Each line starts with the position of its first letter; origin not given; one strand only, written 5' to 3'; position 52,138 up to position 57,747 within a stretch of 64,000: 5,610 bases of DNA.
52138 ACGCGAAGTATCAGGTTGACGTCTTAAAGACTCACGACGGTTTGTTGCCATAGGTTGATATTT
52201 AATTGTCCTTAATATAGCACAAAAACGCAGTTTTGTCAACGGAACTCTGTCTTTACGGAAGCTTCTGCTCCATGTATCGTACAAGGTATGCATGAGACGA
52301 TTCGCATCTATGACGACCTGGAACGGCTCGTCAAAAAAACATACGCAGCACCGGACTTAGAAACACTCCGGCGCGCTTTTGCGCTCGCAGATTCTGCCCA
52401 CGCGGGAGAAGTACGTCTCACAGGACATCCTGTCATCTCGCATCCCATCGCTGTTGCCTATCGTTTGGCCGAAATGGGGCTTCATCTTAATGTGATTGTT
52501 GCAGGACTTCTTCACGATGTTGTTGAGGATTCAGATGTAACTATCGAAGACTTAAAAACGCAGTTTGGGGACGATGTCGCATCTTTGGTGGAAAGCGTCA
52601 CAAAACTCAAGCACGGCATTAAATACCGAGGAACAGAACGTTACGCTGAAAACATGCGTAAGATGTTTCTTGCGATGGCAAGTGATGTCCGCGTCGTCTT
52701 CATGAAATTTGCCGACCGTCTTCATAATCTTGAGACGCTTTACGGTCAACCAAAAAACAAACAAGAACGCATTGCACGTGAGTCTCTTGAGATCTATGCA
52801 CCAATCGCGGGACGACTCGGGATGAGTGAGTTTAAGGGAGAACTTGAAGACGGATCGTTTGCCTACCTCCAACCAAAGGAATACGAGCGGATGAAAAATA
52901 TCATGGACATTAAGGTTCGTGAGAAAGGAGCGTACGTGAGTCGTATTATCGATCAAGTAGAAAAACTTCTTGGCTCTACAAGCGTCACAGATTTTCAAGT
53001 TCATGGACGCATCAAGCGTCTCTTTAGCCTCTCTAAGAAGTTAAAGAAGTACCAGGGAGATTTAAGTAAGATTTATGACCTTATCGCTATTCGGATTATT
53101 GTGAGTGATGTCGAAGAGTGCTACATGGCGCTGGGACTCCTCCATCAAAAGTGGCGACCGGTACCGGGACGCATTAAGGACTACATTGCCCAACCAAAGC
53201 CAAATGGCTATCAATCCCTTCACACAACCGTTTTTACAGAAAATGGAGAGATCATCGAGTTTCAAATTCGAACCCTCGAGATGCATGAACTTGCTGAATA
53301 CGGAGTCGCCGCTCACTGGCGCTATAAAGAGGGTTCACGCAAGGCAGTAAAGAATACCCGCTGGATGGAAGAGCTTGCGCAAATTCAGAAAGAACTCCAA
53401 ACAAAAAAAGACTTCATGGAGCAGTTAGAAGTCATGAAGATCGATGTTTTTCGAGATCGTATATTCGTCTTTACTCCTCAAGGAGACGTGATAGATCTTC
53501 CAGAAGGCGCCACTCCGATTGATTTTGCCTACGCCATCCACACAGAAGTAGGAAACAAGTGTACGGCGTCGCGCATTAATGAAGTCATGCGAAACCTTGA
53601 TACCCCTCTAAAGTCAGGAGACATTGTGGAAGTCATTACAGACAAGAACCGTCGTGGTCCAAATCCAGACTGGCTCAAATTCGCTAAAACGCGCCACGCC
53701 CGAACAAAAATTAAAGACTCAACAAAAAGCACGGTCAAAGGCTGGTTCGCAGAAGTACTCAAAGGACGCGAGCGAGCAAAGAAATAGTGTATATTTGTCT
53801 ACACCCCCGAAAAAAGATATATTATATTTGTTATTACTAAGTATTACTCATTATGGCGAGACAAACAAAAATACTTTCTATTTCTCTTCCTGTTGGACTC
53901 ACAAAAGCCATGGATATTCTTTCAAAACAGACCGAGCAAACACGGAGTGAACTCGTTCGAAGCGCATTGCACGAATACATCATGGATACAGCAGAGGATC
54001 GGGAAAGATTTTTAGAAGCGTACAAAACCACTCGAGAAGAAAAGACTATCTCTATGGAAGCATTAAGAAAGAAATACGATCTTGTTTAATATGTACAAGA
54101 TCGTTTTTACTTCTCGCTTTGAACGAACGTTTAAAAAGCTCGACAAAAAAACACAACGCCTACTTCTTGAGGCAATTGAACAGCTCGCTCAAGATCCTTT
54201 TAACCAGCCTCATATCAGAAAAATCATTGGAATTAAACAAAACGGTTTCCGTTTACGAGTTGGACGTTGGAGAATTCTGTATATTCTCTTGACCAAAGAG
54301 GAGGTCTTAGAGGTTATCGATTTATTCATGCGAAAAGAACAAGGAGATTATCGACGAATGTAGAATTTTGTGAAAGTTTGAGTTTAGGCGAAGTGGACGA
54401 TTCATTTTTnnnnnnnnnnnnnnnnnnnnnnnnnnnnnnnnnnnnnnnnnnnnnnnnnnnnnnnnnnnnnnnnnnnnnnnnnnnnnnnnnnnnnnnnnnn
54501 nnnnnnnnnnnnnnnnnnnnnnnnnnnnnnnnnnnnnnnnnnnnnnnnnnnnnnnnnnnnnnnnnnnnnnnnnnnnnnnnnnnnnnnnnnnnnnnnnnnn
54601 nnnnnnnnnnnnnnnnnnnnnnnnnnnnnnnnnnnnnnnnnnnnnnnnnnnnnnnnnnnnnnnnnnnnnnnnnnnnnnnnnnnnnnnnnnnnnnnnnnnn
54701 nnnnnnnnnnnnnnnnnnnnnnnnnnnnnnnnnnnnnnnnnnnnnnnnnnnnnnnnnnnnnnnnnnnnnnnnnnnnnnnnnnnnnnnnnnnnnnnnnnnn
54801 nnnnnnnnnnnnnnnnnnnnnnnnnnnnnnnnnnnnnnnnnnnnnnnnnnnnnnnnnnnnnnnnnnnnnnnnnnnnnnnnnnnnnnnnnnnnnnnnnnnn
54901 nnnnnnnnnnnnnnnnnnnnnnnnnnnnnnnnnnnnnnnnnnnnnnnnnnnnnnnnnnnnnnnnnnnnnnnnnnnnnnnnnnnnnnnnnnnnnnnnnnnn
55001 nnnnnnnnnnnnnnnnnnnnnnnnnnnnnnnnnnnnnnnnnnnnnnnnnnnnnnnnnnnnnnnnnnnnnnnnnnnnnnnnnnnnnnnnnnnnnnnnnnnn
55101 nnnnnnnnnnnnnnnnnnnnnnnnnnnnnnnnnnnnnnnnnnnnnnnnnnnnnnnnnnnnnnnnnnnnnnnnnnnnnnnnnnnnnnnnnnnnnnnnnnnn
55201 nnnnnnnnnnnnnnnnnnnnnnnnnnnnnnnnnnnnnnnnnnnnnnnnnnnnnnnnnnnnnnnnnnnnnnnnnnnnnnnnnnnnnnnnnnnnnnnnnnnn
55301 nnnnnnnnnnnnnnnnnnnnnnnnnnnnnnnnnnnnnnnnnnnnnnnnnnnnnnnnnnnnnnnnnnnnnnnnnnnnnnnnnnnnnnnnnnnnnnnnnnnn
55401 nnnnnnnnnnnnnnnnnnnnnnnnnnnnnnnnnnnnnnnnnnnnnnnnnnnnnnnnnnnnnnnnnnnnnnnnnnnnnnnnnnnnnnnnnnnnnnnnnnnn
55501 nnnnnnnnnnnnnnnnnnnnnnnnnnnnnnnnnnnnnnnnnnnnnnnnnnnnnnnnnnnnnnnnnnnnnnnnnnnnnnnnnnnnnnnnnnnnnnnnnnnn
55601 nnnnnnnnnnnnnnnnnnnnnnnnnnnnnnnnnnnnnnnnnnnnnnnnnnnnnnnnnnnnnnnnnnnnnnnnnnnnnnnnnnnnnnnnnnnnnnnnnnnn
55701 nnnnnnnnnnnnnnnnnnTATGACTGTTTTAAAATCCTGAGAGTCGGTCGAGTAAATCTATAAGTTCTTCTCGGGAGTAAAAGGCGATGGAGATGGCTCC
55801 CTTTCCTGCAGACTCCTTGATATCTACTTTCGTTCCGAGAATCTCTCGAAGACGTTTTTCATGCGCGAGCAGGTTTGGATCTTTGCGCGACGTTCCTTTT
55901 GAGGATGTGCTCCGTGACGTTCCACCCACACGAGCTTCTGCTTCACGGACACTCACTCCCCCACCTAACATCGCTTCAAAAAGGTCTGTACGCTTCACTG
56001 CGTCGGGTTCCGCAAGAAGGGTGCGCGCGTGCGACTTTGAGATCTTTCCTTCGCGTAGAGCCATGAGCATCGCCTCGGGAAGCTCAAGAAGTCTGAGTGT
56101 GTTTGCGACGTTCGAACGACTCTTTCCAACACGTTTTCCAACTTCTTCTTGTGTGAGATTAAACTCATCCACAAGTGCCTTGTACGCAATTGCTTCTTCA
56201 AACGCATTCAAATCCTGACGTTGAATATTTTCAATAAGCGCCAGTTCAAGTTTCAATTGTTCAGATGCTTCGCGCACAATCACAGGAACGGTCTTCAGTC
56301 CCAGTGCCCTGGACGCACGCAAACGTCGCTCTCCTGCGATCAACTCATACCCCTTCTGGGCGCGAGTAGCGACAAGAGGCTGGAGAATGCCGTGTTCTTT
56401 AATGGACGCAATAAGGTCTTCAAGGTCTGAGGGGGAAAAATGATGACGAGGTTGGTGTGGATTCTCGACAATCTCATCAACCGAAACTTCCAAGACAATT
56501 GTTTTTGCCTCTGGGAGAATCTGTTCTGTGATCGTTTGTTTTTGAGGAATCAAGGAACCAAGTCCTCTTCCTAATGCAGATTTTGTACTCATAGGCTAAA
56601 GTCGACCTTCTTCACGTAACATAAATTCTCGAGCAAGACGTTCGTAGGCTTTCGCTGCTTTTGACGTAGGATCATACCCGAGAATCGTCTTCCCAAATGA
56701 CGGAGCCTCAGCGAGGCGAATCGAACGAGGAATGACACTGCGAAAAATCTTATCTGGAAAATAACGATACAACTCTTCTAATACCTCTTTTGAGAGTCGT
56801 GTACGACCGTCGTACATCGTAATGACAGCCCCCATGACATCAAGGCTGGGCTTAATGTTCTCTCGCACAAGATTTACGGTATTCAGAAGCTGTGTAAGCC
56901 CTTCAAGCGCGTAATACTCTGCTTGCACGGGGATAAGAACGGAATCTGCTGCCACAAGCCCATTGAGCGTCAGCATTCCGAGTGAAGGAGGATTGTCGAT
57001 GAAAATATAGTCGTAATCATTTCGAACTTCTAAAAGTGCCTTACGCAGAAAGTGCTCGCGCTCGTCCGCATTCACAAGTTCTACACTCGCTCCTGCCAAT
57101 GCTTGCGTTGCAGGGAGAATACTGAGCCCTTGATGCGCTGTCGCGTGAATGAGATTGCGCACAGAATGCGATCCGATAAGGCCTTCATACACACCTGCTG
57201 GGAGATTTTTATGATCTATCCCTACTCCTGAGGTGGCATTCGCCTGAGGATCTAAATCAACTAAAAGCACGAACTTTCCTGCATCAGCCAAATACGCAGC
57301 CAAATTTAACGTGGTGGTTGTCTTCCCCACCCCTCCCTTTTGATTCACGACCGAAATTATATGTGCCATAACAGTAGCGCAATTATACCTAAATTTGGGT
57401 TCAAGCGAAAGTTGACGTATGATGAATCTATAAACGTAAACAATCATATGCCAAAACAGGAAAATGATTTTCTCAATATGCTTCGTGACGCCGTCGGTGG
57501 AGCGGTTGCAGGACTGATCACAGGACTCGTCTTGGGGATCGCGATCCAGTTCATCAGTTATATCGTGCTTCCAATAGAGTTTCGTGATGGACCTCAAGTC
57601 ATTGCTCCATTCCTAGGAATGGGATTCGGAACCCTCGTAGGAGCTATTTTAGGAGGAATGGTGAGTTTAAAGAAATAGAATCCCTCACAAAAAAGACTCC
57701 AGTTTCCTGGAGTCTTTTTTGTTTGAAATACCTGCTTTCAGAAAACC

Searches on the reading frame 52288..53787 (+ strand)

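Call 37: search_protein_families(library=pfam, proteins=[window:52288-53787:+], max_evalue=0.0001)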
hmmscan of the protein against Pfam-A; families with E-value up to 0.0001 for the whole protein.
window:52288-53787:+ (499 aa): 4 families
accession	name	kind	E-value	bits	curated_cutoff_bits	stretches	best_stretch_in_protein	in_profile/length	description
PF13328.12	HD_4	-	5.8e-45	153.2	27.2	1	30-179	1-155/156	HD domain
PF04607.23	RelA_SpoT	-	6.7e-41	139.6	27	1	240-349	1-111/113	Region found in RelA / SpoT proteins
PF02824.27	TGS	-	1.6e-21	76.5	22.2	1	392-451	1-60/60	TGS domain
PF01966.28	HD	-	2.5e-09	37.9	22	1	49-147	1-115/116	HD domain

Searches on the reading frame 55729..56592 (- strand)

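Call 37: search_protein_families(library=pfam, proteins=[window:55729-56592:-], max_evalue=0.0001)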
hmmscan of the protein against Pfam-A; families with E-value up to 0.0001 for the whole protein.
window:55729-56592:- (287 aa): 3 families
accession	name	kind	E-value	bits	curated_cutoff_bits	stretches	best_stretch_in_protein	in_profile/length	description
PF17762.8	HTH_ParB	-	4.9e-32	110.5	22.6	1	126-222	1-97/102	ParB HTH domain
PF02195.25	ParB_N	-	5.9e-31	106.8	26.3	1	33-124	3-95/95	ParB N-terminal domain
PF23552.2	ParB_C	-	7.7e-09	35.3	23.8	1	237-284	1-49/50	ParB dimerisation domain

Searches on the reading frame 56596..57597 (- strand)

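Call 37: search_protein_families(library=pfam, proteins=[window:56596-57597:-], max_evalue=0.0001)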
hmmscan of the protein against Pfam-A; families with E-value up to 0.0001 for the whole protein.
window:56596-57597:- (333 aa): 7 families
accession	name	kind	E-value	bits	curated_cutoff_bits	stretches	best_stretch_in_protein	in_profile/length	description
PF13614.12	AAA_31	-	1.8e-62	210.9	27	1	79-253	2-176/177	AAA domain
PF01656.29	CbiA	-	3.6e-30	104.9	25.4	1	81-305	1-125/125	CobQ/CobB/MinD/ParA nucleotide binding domain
PF10609.15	ParA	-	8.2e-11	42.2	27.1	1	78-324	3-244/246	NUBPL iron-transfer P-loop NTPase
PF00142.24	Fer4_NifH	-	1.5e-10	41.4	25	1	85-123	6-44/271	4Fe-4S iron sulfur cluster binding proteins, NifH/frxC family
PF09140.17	MipZ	-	1.8e-10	41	20.7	1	79-118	1-40/262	ATPase MipZ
PF06564.18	CBP_BcsQ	-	8.1e-10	39.1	21.3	1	81-323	4-231/234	Cellulose biosynthesis protein BcsQ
PF02374.21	ArsA_ATPase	-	1.5e-07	31.4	24.3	1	84-207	6-137/305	Anion-transporting ATPase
